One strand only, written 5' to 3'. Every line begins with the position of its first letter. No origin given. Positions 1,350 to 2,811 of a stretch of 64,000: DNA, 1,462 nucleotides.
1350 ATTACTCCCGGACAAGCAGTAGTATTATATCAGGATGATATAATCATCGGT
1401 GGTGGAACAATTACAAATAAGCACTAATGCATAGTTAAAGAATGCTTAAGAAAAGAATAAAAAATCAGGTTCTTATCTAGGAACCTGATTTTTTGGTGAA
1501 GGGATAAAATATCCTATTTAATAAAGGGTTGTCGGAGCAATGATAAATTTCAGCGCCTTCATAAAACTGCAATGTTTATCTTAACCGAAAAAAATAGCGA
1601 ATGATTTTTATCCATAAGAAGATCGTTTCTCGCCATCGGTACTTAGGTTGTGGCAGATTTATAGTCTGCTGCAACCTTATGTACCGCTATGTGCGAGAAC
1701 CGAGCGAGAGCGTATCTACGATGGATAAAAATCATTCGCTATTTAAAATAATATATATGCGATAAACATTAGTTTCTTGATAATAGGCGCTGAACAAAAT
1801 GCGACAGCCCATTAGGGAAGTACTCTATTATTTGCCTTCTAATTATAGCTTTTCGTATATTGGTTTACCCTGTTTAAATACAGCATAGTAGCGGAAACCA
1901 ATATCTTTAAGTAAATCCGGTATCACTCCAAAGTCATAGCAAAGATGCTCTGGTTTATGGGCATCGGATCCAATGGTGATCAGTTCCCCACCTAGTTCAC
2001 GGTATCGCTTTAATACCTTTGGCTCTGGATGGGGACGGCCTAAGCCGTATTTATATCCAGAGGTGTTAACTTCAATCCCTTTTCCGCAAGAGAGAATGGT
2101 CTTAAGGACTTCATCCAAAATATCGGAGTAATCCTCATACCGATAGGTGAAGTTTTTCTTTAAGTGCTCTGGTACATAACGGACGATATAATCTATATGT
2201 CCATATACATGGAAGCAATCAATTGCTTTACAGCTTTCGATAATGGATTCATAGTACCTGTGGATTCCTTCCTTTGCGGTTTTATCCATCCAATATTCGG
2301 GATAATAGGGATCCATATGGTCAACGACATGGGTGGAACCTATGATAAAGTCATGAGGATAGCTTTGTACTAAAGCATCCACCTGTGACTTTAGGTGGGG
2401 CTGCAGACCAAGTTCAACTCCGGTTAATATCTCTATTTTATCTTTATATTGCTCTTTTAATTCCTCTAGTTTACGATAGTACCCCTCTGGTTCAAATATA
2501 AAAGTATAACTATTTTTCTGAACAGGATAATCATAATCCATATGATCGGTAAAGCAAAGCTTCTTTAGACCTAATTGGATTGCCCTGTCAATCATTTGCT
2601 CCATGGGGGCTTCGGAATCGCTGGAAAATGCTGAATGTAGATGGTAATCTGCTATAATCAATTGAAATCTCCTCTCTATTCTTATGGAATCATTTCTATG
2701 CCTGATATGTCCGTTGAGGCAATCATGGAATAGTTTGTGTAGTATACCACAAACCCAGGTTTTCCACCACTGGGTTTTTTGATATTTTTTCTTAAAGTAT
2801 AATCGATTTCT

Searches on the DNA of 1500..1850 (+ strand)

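Call 16: search_rna_families(source=window, start=1500, end=1850, threshold=evalue, max_evalue=10)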
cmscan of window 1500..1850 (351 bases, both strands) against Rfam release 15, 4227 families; matches with E-value up to 10: 3.
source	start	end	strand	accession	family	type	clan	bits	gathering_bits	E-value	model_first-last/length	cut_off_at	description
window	1551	1626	-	RF00280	SNORD51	Gene; snRNA; snoRNA; CD-box;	CL00054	19.7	50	0.69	1-79/79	no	Small nucleolar RNA SNORD51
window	1702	1832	+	RF02049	STnc460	Gene; sRNA;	-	16.9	70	0.9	1-147/147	no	Salmonella enterica sRNA STnc460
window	1635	1688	+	RF03848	mir-1549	Gene; miRNA;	-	13.7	91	7.7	1-63/63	no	mir-1549 microRNA precursor family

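Call 41: build_rna_model(alignment_id=A4)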
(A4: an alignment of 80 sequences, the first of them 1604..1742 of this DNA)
Model R1 built from alignment A4 (80 sequences, 176 columns); structure: RNAalifold consensus.
model positions 140; base pairs 22; branch points 1; effective number of sequences 7.72; information 0.59 bits per position. Calibrated on 0.2 Mb of random sequence (short: E-values are rough).
structure used (alignment columns):
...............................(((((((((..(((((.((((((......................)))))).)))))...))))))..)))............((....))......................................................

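Call 42: search_with_rna_model(model_id=R1, source=window, max_evalue=1)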
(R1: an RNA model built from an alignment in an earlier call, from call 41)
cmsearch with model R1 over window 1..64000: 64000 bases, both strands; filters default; matches with E-value up to 1: 4.
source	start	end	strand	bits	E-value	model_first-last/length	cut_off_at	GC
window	1604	1741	+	126.8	1.8e-34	1-140/140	no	0.43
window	37436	37573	+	111.3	5.7e-30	1-140/140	no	0.38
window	37426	37551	-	16.3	0.022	1-140/140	no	0.4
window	1637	1686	-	13.3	0.17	34-84/140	no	0.46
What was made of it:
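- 1595..1741 (+): Copy 1 inner hairpin, the part homologous to copy 2. R1 scores 126.8 bits (call 42).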

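Call 44: search_with_rna_model(model_id=R1, sources=[L001, L002, L003, L004, L005, L006, L007, L008, L009, L010, L011, L012, L013, L014, L015, L016, L017, L018, L019, L020, L021, L022, L023, L024, L025, L026, L027, L028, L029, L030, L031, L032, L033, L034, L035, L036, L037, L038, L039, L040, L041, L042, L043, L044, L045, L046, L047, L048, L049, L050, L051, L052, L053, L054, L055, L056, L057, L058, L059, L060, L061, L062, L063, L064, L065, L066, L067, L068, L069, L070, L071, L072, L073, L074, L075, L076, L077, L078, L079, L080, L081, L082, L083, L084, L085, L086, L087, L088, L089, L090, L091, L092, L093, L094, L095, L096, L097, L098, L099, L100], max_evalue=0.001)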
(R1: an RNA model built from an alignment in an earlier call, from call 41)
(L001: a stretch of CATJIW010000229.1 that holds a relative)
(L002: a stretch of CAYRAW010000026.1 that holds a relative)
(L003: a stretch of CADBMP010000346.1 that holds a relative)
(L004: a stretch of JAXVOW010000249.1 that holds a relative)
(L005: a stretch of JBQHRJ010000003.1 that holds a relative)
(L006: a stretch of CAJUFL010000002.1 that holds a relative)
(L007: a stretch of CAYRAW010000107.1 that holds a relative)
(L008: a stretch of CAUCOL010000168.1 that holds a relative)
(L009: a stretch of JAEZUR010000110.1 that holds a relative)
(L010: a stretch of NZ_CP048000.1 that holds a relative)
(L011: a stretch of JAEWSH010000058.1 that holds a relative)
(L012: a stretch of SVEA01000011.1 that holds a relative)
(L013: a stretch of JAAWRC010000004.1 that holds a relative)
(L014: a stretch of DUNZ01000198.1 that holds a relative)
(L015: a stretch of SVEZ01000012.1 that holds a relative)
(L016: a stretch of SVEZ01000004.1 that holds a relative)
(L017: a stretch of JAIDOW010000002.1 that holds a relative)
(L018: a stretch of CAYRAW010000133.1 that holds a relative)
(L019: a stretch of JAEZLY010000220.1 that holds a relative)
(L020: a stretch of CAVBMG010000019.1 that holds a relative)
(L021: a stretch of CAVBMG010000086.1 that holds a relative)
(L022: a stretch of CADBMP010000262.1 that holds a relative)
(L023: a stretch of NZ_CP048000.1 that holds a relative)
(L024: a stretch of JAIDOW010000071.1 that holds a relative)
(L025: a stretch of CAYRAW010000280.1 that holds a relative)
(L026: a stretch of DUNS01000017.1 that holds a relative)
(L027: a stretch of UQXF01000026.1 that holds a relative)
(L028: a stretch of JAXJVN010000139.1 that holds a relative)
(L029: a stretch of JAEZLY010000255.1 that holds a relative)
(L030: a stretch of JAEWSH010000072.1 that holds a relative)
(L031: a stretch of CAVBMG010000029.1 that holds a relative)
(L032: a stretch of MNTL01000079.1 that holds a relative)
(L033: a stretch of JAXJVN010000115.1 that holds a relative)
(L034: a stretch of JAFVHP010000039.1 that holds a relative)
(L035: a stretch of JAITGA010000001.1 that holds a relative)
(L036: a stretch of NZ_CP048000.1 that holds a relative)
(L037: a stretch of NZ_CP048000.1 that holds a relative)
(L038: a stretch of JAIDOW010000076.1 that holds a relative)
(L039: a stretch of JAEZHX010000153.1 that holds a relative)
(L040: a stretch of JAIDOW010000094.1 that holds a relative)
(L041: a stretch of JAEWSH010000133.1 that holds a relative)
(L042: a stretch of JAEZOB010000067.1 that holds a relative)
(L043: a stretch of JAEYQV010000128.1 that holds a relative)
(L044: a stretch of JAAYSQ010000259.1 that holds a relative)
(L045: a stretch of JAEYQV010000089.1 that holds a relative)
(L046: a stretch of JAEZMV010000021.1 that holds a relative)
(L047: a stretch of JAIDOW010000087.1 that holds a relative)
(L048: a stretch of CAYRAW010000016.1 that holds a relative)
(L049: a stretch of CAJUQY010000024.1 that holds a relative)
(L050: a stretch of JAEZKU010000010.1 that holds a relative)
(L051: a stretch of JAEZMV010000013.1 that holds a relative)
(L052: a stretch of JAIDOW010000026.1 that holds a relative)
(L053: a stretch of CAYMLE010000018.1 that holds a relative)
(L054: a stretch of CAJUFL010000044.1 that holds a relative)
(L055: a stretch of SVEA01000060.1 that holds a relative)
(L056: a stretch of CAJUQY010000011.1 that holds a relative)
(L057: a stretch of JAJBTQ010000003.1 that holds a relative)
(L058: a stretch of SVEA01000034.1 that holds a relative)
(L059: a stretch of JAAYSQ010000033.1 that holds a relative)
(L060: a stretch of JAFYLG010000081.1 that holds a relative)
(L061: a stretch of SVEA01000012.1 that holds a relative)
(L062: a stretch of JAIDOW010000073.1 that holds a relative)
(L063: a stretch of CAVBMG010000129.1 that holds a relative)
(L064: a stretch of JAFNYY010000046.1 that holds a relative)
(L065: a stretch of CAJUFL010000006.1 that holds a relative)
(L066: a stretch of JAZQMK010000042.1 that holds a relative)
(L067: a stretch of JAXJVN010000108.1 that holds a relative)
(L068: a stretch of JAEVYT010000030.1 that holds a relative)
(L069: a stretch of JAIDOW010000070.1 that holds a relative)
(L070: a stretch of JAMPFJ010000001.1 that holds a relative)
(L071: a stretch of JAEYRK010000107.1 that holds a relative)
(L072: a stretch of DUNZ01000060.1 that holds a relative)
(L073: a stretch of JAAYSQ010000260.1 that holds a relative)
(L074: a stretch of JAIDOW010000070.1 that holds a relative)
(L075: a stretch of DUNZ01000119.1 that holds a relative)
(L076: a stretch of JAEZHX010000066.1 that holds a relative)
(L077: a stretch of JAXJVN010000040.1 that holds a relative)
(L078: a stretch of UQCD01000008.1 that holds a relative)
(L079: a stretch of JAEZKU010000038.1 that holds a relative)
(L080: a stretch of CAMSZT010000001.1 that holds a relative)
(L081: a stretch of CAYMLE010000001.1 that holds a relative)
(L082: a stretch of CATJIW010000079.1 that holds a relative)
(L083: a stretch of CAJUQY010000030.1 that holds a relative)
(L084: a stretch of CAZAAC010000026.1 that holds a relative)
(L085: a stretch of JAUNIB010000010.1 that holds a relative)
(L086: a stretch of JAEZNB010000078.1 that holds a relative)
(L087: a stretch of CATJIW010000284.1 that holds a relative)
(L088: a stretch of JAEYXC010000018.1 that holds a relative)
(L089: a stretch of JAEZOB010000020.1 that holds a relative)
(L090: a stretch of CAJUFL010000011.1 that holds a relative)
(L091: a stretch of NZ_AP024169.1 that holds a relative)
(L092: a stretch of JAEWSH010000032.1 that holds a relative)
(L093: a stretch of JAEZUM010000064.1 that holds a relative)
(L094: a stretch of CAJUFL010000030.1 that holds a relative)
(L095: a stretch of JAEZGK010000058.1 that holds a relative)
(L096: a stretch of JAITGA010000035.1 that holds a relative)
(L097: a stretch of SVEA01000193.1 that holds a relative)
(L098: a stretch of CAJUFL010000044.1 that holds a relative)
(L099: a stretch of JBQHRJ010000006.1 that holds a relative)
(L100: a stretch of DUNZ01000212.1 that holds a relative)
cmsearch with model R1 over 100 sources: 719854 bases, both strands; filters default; matches with E-value up to 0.001: 125.
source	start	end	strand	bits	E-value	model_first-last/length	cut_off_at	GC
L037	5146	5284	-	138.1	1.1e-36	1-140/140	no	0.46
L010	653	791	-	137.9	1.2e-36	1-140/140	no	0.45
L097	2824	2960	+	137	2.2e-36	1-140/140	no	0.43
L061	7785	7921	+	135.4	6.6e-36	1-140/140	no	0.44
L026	699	837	-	134.4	1.3e-35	1-140/140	no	0.42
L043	549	688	-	134.3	1.4e-35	1-140/140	no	0.48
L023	5715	5854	+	133.2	2.8e-35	1-140/140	no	0.44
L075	5629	5768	-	133.1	3.1e-35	1-140/140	no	0.45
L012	1848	1985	+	130.2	2.1e-34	1-140/140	no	0.42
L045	554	691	-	129.1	4.3e-34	1-140/140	no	0.48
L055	7606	7743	+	129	4.6e-34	1-140/140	no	0.43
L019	670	810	-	128.9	5.1e-34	1-140/140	no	0.45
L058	4352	4488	-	128.7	5.7e-34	1-140/140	no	0.42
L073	6217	6355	+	128.5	6.4e-34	1-140/140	no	0.42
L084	1036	1173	+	128.2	7.9e-34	1-140/140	no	0.48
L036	7604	7743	+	127.9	1e-33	1-140/140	no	0.43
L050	1279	1416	-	127.7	1.1e-33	1-140/140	no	0.5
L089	5189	5326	+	127.1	1.7e-33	1-140/140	no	0.51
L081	6283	6421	-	126.1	3.2e-33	1-140/140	no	0.45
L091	828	964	-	126.1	3.2e-33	1-140/140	no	0.43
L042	372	508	+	124.4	1e-32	1-140/140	no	0.46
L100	175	314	+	124.2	1.2e-32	1-140/140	no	0.47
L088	252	388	+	123.8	1.5e-32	1-140/140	no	0.48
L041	1234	1372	-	123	2.6e-32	1-140/140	no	0.41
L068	991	1130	+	122.9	2.7e-32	1-140/140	no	0.44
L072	2435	2574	+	121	9.7e-32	1-140/140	no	0.48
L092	6600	6737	+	120.3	1.6e-31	1-140/140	no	0.45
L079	7647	7783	+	119.6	2.6e-31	1-140/140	no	0.49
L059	6105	6244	-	119.2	3.2e-31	1-140/140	no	0.43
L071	5730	5867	-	118.2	6.4e-31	1-140/140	no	0.5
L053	2476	2608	-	117.9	7.8e-31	1-140/140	no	0.46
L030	5966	6103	-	117.3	1.2e-30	1-140/140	no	0.43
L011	318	456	+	117.3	1.2e-30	1-140/140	no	0.43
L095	7168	7305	+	117.2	1.2e-30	1-140/140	no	0.47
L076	3284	3420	-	116.6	1.9e-30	1-140/140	no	0.45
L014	2297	2436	+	116.4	2.1e-30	1-140/140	no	0.46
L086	2632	2768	+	116.2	2.4e-30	1-140/140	no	0.57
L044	6279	6429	+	115.9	2.9e-30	1-140/140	no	0.45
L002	294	432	-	111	8.1e-29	1-140/140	no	0.47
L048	3358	3496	-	111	8.1e-29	1-140/140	no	0.47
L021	2698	2838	-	109.6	2.1e-28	1-140/140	no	0.45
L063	103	243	+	109.6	2.1e-28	1-140/140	no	0.45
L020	4670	4809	+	108.2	5.3e-28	1-140/140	no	0.53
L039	1186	1318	+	108.1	5.4e-28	1-140/140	no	0.44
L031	1282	1420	-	107.7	7.1e-28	1-140/140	no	0.45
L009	1097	1234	-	107.5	8.5e-28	1-140/140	no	0.46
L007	5861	5998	+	106.9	1.2e-27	1-140/140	no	0.47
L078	1718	1854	+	105.6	3e-27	1-140/140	no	0.44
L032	6010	6147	-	105.5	3e-27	1-140/140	no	0.48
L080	4748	4885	+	104.3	6.9e-27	1-140/140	no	0.48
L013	6553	6690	+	102.7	2e-26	1-140/140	no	0.46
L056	5330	5467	-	101.5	4.4e-26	1-140/140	no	0.49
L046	5786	5957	+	100.7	8e-26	1-140/140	no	0.38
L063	5842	5980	-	99.8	1.5e-25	1-140/140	no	0.53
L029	1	104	-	99.5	1.7e-25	1-106/140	3'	0.46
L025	3526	3664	-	99.1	2.3e-25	1-140/140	no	0.53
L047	6291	6427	+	98.7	2.9e-25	1-140/140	no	0.44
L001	5686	5823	-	98.6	3.3e-25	1-140/140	no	0.51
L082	7453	7590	-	97.2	7.8e-25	1-140/140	no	0.48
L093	5388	5562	+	96.6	1.2e-24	1-140/140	no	0.42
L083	2362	2499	+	96.4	1.4e-24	1-140/140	no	0.52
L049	3182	3319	+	96.4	1.4e-24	1-140/140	no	0.51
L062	2051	2187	-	96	1.8e-24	1-140/140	no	0.49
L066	1136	1274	+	94.9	3.9e-24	1-140/140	no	0.46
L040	7859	7995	+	94.5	5e-24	1-140/140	no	0.43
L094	5592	5728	+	94.5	5e-24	1-140/140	no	0.43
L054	1224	1360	-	94.4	5.3e-24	1-140/140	no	0.5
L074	5266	5402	+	94.4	5.3e-24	1-140/140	no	0.5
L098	250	386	+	94.4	5.3e-24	1-140/140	no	0.5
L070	6171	6308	-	94.2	6.2e-24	1-140/140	no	0.51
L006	1822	1958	+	94.1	6.2e-24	1-140/140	no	0.44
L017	351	487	-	94.1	6.2e-24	1-140/140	no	0.44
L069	3853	3989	+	94.1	6.2e-24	1-140/140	no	0.44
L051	3988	4159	-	91.4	4e-23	1-140/140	no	0.4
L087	3671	3808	+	91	4.9e-23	1-140/140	no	0.49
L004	2354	2495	+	90.1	9.2e-23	1-140/140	no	0.45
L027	3123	3264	+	88.8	2.2e-22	1-140/140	no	0.44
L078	1537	1672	+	88.4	3e-22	1-140/140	no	0.43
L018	1237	1373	-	87.3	6.1e-22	1-140/140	no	0.46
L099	1726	1857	-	86.6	9.5e-22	1-140/140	no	0.45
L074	4833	4967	-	85.6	1.9e-21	1-140/140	no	0.5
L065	3855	3989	-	85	2.7e-21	1-140/140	no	0.51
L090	702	836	-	85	2.7e-21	1-140/140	no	0.51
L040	7424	7558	-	84.3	4.5e-21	1-140/140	no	0.5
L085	4067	4205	-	83.4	8.3e-21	1-140/140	no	0.4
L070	6422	6564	+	83.1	1e-20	1-140/140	no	0.5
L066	819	956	+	82.6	1.4e-20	1-140/140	no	0.49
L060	5209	5354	-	82.4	1.7e-20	1-140/140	no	0.51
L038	6507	6641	-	82.2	1.9e-20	1-140/140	no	0.5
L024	9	143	+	81.2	3.6e-20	1-140/140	no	0.5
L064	2409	2547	+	81.1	3.8e-20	1-140/140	no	0.47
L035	805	946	-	80.6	5.2e-20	1-140/140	no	0.42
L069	3418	3552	-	80.3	6.7e-20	1-140/140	no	0.49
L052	356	490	+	79.4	1.2e-19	1-140/140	no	0.5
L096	5997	6140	-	79.2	1.4e-19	1-140/140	no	0.43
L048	4563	4702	+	77.4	4.4e-19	1-140/140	no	0.47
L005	4924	5054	-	76.3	9.3e-19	1-140/140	no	0.49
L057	6751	6886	-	74.8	2.5e-18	1-140/140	no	0.52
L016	303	448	-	74.4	3.5e-18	1-140/140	no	0.52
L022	5339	5482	+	72.6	1.1e-17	1-140/140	no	0.51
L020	4099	4231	-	72.1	1.5e-17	1-140/140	no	0.5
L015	1972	2112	-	67.6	3.1e-16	1-140/140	no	0.59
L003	2552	2697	-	67.5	3.5e-16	1-140/140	no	0.54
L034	3799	3941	-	67.4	3.7e-16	1-140/140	no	0.57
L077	99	239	+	66.7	5.9e-16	1-140/140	no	0.59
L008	4471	4602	+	66.6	6.3e-16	1-140/140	no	0.51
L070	5169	5295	-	65.3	1.4e-15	1-140/140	no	0.5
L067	1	111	+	62.8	7.7e-15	33-140/140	5'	0.6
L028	4706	4784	-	62.8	7.8e-15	31-110/140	no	0.61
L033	5014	5092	-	62.8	7.8e-15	31-110/140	no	0.61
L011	21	146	-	59.3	8.2e-14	1-140/140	no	0.43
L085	3425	3562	+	57.8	2.2e-13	1-140/140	no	0.44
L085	3172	3309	-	57.4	2.9e-13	1-140/140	no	0.43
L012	1459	1585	-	57.1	3.6e-13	1-140/140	no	0.41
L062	2487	2620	+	55.4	1.1e-12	1-140/140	no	0.5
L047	5857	5990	-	54.9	1.6e-12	1-140/140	no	0.51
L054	1658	1792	+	52.5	7.7e-12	1-140/140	no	0.51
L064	2566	2702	-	51.3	1.7e-11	1-140/140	no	0.45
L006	1387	1521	-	51.1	2e-11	1-140/140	no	0.52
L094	5156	5289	-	49.8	4.8e-11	1-140/140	no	0.49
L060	7438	7582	-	47.5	2.2e-10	1-140/140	no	0.62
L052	1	53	-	29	5.2e-05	1-53/140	3'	0.45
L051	4047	4170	+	28.6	6.9e-05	1-140/140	no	0.4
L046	5775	5898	-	26.3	0.00031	1-140/140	no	0.4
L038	6944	6988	+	26.1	0.00036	1-45/140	3'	0.42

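Call 73: search_with_rna_model(model_id=R1, sources=[L128, L129, L131, L101, L102, L103, L104, L105, L106, L107, L108, L109, L110, L111, L112, L113], max_evalue=0.01)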
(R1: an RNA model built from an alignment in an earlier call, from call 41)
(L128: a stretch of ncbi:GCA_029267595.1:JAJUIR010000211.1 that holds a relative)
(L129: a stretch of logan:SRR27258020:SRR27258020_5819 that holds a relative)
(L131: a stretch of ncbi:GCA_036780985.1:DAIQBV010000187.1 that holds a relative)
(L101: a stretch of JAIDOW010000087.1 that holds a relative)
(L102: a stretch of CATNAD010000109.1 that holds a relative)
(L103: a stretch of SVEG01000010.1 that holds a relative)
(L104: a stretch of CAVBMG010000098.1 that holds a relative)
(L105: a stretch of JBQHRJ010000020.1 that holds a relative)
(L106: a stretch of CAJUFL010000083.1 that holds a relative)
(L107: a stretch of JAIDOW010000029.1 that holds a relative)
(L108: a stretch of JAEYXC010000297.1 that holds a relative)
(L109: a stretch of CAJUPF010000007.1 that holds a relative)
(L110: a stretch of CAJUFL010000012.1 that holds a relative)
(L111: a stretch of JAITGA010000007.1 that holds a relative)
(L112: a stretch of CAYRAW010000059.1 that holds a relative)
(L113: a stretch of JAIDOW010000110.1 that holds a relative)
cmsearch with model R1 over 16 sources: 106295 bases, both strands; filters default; matches with E-value up to 0.01: 20.
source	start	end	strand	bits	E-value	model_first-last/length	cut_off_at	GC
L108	7796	7934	-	134.6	1.6e-36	1-140/140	no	0.47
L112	1369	1507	-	111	1.2e-29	1-140/140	no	0.47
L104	1821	1959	-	104.4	9.6e-28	1-140/140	no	0.53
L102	4715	4852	+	99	3.6e-26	1-140/140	no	0.5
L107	1306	1442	-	96.6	1.7e-25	1-140/140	no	0.49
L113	6145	6281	+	96.6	1.7e-25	1-140/140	no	0.49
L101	4250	4386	-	96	2.6e-25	1-140/140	no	0.49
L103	6632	6776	+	95.1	4.9e-25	1-140/140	no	0.41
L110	7103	7239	+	94.1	9.2e-25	1-140/140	no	0.44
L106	2067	2201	-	84.9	4.3e-22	1-140/140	no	0.51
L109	7346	7483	+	84.8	4.8e-22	1-140/140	no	0.53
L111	2234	2378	-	80.5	8.5e-21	1-140/140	no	0.45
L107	5901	6035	-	78.6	3e-20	1-140/140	no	0.5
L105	912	1042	+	77.8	5e-20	1-140/140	no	0.5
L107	1743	1877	+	77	8.7e-20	1-140/140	no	0.52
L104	2395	2534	+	64.2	4.7e-16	1-140/140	no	0.59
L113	5710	5843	-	56.1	1e-13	1-140/140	no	0.5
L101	4685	4819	+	52.8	9.5e-13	1-140/140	no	0.53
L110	6668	6802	-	50.5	4.2e-12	1-140/140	no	0.53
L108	7921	8000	+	19.5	0.0044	1-113/140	3'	0.41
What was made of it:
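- The covariance model adds about 20 divergent copies in the same loci (calls 44, 73).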

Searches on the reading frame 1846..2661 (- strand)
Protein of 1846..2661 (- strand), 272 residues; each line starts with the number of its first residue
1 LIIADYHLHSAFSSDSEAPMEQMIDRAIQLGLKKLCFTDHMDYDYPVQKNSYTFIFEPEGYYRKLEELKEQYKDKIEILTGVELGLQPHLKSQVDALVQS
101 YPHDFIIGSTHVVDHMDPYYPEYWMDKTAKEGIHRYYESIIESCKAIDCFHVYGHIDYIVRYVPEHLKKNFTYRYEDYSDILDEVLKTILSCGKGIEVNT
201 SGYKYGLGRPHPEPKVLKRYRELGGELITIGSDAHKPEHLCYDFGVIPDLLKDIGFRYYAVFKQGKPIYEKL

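Call 65: find_encoding_contigs(protein=window:1846-2661:-, flank=2500, max_places=10)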
Protein window:1846-2661:- (272 aa): 9 contigs read that carry it; 9 places shown.
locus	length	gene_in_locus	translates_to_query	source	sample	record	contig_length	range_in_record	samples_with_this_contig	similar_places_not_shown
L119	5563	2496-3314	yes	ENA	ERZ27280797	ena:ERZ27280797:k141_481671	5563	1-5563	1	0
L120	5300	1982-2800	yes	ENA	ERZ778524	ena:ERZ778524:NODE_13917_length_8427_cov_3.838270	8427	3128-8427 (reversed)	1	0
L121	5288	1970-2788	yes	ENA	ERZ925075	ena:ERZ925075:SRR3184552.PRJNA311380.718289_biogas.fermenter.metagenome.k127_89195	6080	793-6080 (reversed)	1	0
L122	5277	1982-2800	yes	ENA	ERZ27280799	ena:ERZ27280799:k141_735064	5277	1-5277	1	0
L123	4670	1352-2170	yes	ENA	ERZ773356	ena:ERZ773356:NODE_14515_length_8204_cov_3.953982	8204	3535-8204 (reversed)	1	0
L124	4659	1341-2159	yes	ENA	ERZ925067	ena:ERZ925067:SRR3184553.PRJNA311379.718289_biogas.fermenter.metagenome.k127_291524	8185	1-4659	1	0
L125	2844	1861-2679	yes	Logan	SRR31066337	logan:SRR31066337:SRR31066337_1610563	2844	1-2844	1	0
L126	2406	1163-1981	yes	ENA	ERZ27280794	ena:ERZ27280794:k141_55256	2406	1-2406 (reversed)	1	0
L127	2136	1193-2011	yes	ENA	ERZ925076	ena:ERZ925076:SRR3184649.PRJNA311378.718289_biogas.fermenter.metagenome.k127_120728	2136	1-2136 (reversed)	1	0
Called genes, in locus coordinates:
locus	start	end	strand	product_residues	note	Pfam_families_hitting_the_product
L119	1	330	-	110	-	?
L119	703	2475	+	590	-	PF05833:NFACT_N, PF05670:NFACT-R_1, PF18297:NFACT-R_2 (weak)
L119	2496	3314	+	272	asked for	PF02811:PHP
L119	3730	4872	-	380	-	PF00764:Arginosuc_synth (weak), PF02540:NAD_synthase (weak), PF03054:tRNA_Me_trans, PF20259:tRNA_Me_trans_M, PF20258:tRNA_Me_trans_C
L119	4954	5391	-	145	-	PF01592:NifU_N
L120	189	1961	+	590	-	PF05833:NFACT_N, PF05670:NFACT-R_1, PF18297:NFACT-R_2 (weak)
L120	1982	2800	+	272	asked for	PF02811:PHP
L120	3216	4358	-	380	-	PF00764:Arginosuc_synth (weak), PF02540:NAD_synthase (weak), PF03054:tRNA_Me_trans, PF20259:tRNA_Me_trans_M, PF20258:tRNA_Me_trans_C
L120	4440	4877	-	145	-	PF01592:NifU_N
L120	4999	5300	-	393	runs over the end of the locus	PF00266:Aminotran_5, PF01053:Cys_Met_Meta_PP (weak), PF01212:Beta_elim_lyase, PF01041:DegT_DnrJ_EryC1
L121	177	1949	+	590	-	PF05833:NFACT_N, PF05670:NFACT-R_1, PF18297:NFACT-R_2 (weak)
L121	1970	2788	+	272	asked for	PF02811:PHP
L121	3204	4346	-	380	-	PF00764:Arginosuc_synth (weak), PF02540:NAD_synthase (weak), PF03054:tRNA_Me_trans, PF20259:tRNA_Me_trans_M, PF20258:tRNA_Me_trans_C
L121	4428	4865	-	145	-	PF01592:NifU_N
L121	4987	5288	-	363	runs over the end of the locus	?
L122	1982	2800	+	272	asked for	PF02811:PHP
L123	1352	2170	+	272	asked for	PF02811:PHP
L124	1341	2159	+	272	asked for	PF02811:PHP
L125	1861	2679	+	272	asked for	PF02811:PHP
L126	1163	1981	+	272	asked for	PF02811:PHP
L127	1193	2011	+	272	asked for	PF02811:PHP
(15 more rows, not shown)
